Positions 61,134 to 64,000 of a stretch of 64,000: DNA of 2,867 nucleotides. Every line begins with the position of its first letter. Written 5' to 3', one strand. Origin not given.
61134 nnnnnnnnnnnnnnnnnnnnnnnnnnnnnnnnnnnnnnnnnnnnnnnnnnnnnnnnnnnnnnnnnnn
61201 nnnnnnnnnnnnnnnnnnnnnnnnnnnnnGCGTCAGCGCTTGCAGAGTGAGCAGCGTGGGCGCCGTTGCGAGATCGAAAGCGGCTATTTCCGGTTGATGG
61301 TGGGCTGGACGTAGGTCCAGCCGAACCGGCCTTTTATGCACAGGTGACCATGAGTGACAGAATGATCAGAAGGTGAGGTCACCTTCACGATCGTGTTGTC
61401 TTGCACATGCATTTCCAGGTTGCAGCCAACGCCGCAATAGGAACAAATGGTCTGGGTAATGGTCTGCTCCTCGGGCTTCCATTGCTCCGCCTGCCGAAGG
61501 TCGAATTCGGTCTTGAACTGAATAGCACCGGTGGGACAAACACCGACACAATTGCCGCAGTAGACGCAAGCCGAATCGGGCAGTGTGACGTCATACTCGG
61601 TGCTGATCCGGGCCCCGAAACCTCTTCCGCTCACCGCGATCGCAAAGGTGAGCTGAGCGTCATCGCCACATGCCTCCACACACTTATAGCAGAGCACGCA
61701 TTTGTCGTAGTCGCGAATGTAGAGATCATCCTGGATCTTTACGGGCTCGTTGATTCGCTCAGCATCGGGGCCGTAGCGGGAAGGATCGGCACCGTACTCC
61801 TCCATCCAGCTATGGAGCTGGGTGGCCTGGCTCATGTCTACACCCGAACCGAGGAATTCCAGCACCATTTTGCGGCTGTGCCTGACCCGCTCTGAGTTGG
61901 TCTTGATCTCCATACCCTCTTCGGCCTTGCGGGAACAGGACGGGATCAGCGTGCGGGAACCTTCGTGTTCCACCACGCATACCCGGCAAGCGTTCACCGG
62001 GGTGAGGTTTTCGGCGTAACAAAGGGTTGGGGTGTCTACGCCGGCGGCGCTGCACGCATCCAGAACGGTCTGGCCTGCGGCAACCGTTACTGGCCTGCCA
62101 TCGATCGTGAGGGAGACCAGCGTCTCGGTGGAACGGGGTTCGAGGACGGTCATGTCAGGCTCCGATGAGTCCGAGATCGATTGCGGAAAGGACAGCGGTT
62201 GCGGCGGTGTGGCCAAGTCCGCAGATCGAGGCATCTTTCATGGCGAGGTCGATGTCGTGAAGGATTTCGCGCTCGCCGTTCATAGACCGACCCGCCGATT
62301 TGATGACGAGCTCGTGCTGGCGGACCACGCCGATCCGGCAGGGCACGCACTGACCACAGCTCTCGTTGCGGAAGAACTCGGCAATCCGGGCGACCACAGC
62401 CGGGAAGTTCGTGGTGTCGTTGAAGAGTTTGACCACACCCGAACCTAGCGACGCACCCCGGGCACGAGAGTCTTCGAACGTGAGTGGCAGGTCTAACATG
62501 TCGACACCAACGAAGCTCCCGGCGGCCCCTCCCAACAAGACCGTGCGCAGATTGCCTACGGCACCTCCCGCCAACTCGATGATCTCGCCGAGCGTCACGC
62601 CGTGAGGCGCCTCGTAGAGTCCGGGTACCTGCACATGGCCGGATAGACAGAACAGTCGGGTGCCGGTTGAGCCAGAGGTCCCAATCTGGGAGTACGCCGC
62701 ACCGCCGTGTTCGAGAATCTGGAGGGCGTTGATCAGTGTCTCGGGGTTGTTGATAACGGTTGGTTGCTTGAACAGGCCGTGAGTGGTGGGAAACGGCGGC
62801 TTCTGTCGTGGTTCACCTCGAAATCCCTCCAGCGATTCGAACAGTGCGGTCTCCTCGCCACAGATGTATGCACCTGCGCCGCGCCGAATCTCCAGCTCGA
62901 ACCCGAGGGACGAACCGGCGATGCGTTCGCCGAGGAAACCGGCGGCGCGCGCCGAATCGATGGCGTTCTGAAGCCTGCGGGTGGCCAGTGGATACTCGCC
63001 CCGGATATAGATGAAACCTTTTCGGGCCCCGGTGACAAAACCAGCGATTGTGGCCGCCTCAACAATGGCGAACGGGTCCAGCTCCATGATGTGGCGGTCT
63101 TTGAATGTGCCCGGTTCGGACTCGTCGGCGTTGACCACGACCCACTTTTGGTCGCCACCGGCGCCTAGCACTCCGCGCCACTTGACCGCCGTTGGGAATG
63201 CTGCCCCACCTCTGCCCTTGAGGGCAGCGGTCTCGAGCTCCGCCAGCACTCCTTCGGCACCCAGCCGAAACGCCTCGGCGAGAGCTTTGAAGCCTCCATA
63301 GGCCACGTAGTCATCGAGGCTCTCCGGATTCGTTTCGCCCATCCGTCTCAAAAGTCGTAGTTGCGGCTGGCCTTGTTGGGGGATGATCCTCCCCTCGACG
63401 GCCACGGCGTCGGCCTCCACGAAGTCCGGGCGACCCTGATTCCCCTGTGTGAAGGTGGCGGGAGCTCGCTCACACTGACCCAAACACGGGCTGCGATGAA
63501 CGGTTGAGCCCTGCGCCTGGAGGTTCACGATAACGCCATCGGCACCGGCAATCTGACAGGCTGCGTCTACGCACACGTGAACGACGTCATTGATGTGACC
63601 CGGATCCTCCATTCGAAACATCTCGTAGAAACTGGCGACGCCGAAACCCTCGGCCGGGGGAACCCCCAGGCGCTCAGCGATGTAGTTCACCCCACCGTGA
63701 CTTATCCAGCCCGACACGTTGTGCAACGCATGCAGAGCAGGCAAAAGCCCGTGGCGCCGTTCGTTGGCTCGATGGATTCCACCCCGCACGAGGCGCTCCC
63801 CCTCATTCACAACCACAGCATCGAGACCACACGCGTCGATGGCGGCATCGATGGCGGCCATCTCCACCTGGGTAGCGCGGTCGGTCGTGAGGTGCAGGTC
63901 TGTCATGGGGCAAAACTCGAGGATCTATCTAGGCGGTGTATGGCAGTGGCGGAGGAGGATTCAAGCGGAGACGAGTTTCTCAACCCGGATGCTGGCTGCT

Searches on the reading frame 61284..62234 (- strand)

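Call 24: search_protein_families(library=pfam, proteins=[window:61284-62234:-], max_evalue=0.00001)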
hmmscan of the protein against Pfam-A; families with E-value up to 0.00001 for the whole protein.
window:61284-62234:- (316 aa): 4 families
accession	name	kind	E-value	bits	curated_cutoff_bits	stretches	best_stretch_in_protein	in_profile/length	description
PF13510.11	Fer2_4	-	5.5e-22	78.1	22.8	1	39-114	3-81/82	2Fe-2S iron-sulfur cluster binding domain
PF04879.21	Molybdop_Fe4S4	-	7.7e-21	74.3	22.7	1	259-310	3-54/55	Molybdopterin oxidoreductase Fe4S4 domain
PF00037.32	Fer4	-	2.6e-09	36.9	21.1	1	221-239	6-24/24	4Fe-4S binding domain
PF12838.12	Fer4_7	-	6.3e-09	36.6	27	1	178-237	1-52/52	4Fe-4S dicluster domain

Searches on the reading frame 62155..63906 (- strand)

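Call 23: search_protein_families(library=pfam, proteins=[window:62155-63906:-], max_evalue=0.00001)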
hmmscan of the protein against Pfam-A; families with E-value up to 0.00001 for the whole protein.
window:62155-63906:- (583 aa): 4 families
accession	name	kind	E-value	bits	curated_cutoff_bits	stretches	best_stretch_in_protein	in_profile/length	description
PF01512.22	Complex1_51K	-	6.6e-41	140.1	31.2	1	226-393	3-147/150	Nuo51 FMN-binding domain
PF01257.25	2Fe-2S_thioredx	-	4.9e-19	69.1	24.8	1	44-152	5-123/145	Thioredoxin-like [2Fe-2S] ferredoxin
PF10589.14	NADH_4Fe-4S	-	7.5e-18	64.6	23.5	1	504-577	2-76/85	NADH-ubiquinone oxidoreductase-F iron-sulfur binding region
PF10531.15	SLBB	-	2.8e-07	30.7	27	1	419-449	2-32/55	SLBB domain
